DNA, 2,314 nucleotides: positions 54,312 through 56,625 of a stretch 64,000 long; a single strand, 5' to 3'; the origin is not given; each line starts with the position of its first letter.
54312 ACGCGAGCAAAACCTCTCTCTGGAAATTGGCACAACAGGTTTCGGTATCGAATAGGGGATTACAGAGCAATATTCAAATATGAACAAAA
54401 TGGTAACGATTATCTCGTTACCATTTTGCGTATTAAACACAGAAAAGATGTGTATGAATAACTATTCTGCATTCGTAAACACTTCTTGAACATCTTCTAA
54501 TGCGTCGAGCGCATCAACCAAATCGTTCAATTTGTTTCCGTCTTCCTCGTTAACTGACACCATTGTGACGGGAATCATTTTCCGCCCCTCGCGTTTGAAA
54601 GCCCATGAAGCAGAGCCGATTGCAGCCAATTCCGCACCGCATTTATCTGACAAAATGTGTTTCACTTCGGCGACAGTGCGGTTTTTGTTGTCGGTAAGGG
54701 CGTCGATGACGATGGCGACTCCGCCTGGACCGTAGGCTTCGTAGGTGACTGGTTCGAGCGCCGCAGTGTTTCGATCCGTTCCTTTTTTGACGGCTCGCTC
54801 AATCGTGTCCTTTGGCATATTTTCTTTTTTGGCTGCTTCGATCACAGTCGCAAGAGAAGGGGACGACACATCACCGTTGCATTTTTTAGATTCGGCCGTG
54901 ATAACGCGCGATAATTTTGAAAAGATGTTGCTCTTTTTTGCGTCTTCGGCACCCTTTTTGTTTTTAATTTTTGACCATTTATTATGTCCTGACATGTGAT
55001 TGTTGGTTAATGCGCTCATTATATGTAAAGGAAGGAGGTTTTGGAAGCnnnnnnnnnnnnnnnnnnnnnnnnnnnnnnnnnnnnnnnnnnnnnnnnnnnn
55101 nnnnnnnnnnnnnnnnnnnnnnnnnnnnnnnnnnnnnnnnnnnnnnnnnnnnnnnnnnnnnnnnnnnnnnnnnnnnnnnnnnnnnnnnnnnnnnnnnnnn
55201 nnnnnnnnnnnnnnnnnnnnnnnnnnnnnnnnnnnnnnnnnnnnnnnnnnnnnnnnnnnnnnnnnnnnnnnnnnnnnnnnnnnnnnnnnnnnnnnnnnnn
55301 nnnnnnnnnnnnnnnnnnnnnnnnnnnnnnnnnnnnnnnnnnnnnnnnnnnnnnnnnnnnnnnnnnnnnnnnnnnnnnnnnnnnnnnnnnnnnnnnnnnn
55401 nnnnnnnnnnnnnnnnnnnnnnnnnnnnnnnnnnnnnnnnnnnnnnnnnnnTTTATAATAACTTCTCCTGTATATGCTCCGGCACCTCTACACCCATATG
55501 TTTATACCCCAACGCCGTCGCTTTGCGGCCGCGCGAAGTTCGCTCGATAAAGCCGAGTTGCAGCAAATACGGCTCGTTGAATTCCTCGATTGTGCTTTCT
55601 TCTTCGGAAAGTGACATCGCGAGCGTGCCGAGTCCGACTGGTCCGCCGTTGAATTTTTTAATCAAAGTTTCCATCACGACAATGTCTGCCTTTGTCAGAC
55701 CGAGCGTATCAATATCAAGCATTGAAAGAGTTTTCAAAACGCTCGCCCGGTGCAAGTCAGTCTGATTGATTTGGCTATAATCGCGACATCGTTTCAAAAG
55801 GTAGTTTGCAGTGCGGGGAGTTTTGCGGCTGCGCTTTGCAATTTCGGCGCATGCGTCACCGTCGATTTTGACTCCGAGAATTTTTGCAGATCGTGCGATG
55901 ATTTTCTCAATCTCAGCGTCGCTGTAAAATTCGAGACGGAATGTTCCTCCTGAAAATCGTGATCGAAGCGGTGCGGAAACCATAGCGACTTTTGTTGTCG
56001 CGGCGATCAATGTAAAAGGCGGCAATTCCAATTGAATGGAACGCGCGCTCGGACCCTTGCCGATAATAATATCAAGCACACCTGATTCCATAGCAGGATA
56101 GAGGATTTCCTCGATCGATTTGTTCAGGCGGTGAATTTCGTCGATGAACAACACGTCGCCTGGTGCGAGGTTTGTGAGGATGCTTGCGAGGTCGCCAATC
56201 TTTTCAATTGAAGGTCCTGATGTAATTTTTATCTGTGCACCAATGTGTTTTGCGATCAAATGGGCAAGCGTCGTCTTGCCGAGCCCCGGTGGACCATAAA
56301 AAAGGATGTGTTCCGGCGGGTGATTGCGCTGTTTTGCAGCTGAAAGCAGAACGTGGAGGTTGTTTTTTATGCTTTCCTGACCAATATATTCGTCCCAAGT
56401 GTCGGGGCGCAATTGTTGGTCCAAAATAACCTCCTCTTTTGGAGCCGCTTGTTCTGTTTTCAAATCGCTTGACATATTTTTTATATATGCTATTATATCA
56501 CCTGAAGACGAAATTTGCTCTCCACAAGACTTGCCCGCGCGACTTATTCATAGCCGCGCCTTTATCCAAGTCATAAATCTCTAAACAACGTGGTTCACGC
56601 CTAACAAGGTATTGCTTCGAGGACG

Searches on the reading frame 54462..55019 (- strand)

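Call 32: search_protein_families(library=pfam, proteins=[window:54462-55019:-])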
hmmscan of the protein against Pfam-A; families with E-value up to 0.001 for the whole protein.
window:54462-55019:- (185 aa): 2 families
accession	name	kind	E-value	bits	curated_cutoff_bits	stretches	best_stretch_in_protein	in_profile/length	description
PF01709.26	Transcrip_reg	-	3.1e-28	98.9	27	2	89-145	2-57/160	TACO1/YebC second and third domain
PF20772.2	TACO1_YebC_N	-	1.8e-23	83.2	36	1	13-82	1-72/73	TACO1/YebC protein N-terminal domain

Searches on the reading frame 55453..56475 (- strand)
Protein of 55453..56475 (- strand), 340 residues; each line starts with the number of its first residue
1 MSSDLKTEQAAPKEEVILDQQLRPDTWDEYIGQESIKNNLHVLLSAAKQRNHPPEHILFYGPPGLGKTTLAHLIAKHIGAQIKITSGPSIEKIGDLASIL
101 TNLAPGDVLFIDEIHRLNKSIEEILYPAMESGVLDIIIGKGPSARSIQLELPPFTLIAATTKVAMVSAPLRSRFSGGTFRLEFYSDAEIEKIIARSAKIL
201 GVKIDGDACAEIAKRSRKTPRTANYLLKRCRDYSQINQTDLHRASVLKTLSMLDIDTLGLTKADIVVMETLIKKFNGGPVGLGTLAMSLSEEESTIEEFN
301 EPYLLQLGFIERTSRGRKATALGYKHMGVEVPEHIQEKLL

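Call 23: find_related_loci(query=window:55453-56475:-, collection=genome_contigs, flank=10000)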
Query window:55453-56475:- (340 aa) in genome_contigs; peptide patterns used: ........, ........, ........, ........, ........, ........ (x = any residue, [..] = any of these).
600 stretches matched a pattern (row limit reached: there are more); 591 encode a relative of the query (tblastn E <= 1e-3); the best 80 are kept; 80 distinct loci.
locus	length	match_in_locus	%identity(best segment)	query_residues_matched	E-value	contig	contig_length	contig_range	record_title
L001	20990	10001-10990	70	1-330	2e-161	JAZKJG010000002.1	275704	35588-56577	MAG: Patescibacteria group bacterium isolate ADI_DC_SW_02_SPN_11032020-bin093_1 DCSW02SPN_B093_1_000000000002, whole gen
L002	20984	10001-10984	70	6-333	9e-158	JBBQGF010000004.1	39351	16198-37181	MAG: Candidatus Paceibacteria bacterium isolate Co_metawrap_974 Cmw_974_k141_3805110_length_39351_cov_19.9981, whole gen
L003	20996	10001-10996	70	1-333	4e-156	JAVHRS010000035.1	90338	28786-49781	MAG: Candidatus Paceibacterota bacterium isolate WB02no20_34_35 NODE_24_length_90338_cov_20.401438, whole genome shotgun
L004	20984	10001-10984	69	1-332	5e-155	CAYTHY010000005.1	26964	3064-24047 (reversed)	MAG TPA_asm: uncultured Candidatus Saccharibacteria bacterium isolate SRP128015_co3_294 genome assembly, contig: NODE_15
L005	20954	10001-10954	70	13-330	2e-154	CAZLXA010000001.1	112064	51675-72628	MAG TPA_asm: uncultured Candidatus Saccharibacteria bacterium isolate SRP272421_co2_734 genome assembly, contig: NODE_14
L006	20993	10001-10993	68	1-330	3e-150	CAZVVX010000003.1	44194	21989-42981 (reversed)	MAG TPA_asm: uncultured Candidatus Saccharibacteria bacterium isolate SRP133034_co1_24 genome assembly, contig: NODE_622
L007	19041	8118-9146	66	1-340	7e-150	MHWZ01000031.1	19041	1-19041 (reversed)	MAG: Candidatus Zambryskibacteria bacterium RIFOXYD2_FULL_43_10 rifoxyd2_full_scaffold_409, whole genome shotgun sequenc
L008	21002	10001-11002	66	5-339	1e-148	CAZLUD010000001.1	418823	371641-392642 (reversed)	MAG TPA_asm: uncultured Candidatus Saccharibacteria bacterium isolate SRP286056_co2_71 genome assembly, contig: NODE_5_l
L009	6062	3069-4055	67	1-327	4e-148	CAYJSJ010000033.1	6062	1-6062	MAG TPA_asm: uncultured Candidatus Peribacteria bacterium isolate ERP125453_co1_464 genome assembly, contig: NODE_17119_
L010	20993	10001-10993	60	1-334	4e-121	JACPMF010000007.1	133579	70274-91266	MAG: Candidatus Sungiibacteriota bacterium isolate NC_groundwater_542_Ag_S-0.1um_47_13 S35_SO-1_scaffold_29115, whole ge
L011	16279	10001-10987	56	13-340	2e-120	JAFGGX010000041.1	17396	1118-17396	MAG: Candidatus Buchananbacteria bacterium isolate Zod_Metabat.1414 k87_10443309, whole genome shotgun sequence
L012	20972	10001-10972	57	15-340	5e-120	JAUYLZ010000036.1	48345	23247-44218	MAG: bacterium isolate C24_metabat.bin.60 C24_k141_787678, whole genome shotgun sequence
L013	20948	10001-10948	59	14-329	2e-119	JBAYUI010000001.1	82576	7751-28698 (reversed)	MAG: Parcubacteria group bacterium isolate SO_2016_LW3_31 scaffold00438_LW162_2016, whole genome shotgun sequence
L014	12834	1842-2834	56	1-328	5e-119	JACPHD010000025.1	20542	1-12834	MAG: Parcubacteria group bacterium isolate NC_groundwater_405_Ag_B-0.1um_41_14 GD18-4_B1_scaffold_712984, whole genome s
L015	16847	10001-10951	57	11-327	7e-118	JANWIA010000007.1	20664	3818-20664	MAG: Candidatus Doudnabacteria bacterium isolate CRAIB_MAG29 c_000000031086, whole genome shotgun sequence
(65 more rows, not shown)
